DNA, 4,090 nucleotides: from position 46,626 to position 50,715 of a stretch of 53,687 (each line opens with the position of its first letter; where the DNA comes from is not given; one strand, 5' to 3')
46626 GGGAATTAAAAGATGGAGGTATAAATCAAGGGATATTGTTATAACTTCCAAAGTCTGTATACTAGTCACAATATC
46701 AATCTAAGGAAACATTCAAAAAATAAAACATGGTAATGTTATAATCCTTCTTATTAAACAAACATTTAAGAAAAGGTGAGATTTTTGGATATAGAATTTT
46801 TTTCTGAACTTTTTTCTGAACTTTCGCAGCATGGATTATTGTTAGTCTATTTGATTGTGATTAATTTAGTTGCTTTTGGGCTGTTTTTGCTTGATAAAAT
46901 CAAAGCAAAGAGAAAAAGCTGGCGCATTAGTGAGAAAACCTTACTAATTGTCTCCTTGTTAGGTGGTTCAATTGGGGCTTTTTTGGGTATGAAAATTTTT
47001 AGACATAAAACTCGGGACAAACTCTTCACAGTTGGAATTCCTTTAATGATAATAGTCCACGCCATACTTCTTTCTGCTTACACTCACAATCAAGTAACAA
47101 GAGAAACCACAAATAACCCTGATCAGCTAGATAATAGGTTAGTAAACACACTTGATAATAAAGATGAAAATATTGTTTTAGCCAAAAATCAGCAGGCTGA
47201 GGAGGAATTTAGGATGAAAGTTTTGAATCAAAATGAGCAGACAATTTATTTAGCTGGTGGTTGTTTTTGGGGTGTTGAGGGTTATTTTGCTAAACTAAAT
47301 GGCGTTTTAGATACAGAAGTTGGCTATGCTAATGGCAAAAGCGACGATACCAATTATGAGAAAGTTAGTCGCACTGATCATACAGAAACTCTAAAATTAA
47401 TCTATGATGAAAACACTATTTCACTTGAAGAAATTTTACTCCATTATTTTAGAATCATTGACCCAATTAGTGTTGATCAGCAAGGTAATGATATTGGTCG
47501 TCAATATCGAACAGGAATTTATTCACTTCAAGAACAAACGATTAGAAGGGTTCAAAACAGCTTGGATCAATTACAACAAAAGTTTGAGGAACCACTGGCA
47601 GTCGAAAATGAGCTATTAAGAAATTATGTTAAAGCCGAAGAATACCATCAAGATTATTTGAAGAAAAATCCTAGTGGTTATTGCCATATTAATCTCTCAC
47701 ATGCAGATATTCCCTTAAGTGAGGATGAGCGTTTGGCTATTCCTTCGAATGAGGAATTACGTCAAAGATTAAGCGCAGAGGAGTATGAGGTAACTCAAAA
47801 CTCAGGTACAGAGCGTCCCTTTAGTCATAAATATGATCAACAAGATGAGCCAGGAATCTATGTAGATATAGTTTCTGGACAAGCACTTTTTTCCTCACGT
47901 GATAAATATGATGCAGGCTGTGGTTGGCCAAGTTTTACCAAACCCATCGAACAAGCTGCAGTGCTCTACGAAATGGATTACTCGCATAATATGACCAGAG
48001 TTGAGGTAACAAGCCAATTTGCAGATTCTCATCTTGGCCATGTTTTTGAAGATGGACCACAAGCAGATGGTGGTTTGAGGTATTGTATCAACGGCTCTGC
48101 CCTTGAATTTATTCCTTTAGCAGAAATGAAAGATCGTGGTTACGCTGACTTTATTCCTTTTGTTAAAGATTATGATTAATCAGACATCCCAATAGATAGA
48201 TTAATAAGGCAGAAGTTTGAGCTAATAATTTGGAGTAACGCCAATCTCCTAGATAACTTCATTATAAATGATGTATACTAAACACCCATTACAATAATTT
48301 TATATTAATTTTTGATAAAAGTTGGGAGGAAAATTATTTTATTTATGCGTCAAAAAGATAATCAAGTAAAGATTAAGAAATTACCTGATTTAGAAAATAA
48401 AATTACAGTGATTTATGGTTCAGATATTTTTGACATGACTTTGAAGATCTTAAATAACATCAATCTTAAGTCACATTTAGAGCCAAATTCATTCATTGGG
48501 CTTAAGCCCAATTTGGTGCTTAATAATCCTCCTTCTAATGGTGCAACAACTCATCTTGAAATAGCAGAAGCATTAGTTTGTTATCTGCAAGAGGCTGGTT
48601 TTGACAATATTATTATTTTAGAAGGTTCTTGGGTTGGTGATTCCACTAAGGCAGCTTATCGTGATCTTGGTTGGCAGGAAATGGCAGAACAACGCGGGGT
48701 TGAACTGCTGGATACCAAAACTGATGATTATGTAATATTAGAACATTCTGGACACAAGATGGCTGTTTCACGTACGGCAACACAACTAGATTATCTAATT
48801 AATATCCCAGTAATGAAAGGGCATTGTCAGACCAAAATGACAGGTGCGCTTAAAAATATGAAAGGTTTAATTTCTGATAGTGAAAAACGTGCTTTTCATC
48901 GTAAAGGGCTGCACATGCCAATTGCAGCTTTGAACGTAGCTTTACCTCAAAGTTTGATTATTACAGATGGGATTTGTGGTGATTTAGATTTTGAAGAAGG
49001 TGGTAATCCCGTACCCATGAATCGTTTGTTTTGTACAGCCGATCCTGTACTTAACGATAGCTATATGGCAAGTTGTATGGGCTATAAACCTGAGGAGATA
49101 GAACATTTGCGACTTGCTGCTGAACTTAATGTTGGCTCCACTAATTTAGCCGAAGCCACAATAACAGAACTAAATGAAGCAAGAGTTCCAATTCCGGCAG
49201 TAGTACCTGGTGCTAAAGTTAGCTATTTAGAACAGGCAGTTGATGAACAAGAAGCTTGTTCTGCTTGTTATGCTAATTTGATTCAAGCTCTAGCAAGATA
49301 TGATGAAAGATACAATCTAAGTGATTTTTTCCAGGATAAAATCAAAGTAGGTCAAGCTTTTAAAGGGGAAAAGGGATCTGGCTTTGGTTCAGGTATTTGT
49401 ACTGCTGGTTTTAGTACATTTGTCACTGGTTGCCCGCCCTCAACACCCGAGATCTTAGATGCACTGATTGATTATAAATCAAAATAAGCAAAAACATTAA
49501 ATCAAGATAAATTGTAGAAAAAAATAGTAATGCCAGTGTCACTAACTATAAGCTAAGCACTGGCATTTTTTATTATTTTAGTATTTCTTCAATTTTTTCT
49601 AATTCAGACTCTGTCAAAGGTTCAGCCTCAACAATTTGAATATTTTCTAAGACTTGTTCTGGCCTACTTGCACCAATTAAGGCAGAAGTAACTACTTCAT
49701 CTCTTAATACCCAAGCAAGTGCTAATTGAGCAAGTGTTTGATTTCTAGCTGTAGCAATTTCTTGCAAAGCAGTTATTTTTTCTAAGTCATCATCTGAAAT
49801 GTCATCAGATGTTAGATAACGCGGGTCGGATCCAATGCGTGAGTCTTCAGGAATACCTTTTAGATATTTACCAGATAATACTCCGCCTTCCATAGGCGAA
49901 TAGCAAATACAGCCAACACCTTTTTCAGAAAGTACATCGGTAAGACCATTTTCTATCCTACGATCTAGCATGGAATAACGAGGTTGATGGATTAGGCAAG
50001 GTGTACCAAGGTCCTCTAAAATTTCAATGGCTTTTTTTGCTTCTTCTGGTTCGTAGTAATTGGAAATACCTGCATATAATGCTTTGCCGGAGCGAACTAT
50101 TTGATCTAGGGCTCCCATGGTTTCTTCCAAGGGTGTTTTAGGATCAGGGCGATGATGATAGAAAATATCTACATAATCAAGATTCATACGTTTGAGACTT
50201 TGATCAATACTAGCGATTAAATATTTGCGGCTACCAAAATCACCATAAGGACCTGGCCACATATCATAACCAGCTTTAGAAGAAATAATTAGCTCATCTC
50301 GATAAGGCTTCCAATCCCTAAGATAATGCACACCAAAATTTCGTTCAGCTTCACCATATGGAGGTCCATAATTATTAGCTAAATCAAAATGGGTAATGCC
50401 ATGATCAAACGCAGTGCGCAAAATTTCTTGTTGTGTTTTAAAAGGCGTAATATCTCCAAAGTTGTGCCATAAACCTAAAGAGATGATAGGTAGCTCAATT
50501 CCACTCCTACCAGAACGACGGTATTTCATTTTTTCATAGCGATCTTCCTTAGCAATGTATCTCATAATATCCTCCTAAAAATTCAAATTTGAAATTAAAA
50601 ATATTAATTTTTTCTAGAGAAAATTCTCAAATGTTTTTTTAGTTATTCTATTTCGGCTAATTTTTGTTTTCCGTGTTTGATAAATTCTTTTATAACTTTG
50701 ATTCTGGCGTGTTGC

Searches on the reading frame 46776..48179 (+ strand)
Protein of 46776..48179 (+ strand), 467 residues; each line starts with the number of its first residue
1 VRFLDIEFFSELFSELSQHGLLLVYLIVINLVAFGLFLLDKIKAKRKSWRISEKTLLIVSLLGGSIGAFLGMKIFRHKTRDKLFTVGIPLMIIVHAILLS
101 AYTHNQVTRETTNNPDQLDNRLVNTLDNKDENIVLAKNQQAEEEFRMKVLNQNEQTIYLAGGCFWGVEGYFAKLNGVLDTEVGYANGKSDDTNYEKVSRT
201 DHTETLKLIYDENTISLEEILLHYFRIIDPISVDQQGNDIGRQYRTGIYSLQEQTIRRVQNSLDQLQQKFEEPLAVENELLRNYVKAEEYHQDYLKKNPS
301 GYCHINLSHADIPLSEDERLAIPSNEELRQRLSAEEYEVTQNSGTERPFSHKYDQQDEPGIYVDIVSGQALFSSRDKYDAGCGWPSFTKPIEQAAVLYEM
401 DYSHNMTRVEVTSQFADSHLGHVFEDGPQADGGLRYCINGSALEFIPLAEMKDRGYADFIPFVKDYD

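Call 66: search_protein_families(library=pfam, proteins=[window:46776-48179:+], max_evalue=0.001)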
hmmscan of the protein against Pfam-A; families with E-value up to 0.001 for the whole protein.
window:46776-48179:+ (467 aa): 3 families
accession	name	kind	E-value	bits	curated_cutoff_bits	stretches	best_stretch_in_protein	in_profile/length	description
PF01625.27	PMSR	-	1.7e-53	181.4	23.7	1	156-304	1-153/153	Peptide methionine sulfoxide reductase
PF01641.26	SelR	-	4.2e-47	159.3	24.9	1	332-447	1-116/116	SelR domain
PF06961.18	DUF1294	-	6.1e-23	81.3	25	1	30-84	1-55/55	Protein of unknown function (DUF1294)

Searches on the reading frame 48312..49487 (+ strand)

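Call 79: search_protein_families(library=pfam, proteins=[window:48312-49487:+], max_evalue=0.001)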
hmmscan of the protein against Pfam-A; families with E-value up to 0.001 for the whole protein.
window:48312-49487:+ (391 aa): 1 family
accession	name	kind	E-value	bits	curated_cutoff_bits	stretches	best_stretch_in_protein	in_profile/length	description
PF04015.17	DUF362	-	1.5e-47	162.7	24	1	62-253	1-199/200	Domain of unknown function (DUF362)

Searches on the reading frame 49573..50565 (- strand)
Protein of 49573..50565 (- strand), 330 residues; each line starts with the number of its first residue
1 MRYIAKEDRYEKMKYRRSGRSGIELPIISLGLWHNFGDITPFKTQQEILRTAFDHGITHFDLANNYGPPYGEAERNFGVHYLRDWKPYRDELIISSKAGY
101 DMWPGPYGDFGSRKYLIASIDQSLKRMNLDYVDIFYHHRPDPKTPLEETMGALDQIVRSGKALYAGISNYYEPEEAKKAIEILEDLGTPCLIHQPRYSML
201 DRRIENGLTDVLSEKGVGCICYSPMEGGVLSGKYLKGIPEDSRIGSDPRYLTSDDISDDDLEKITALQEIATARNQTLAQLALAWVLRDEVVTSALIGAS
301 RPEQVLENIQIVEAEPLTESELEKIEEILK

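Call 79: search_protein_families(library=pfam, proteins=[window:49573-50565:-], max_evalue=0.001)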
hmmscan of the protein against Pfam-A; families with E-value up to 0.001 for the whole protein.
window:49573-50565:- (330 aa): 1 family
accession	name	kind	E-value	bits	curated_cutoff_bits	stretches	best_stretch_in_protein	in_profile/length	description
PF00248.27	Aldo_ket_red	-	3.5e-72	243.4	24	1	28-329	2-290/291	Aldo/keto reductase family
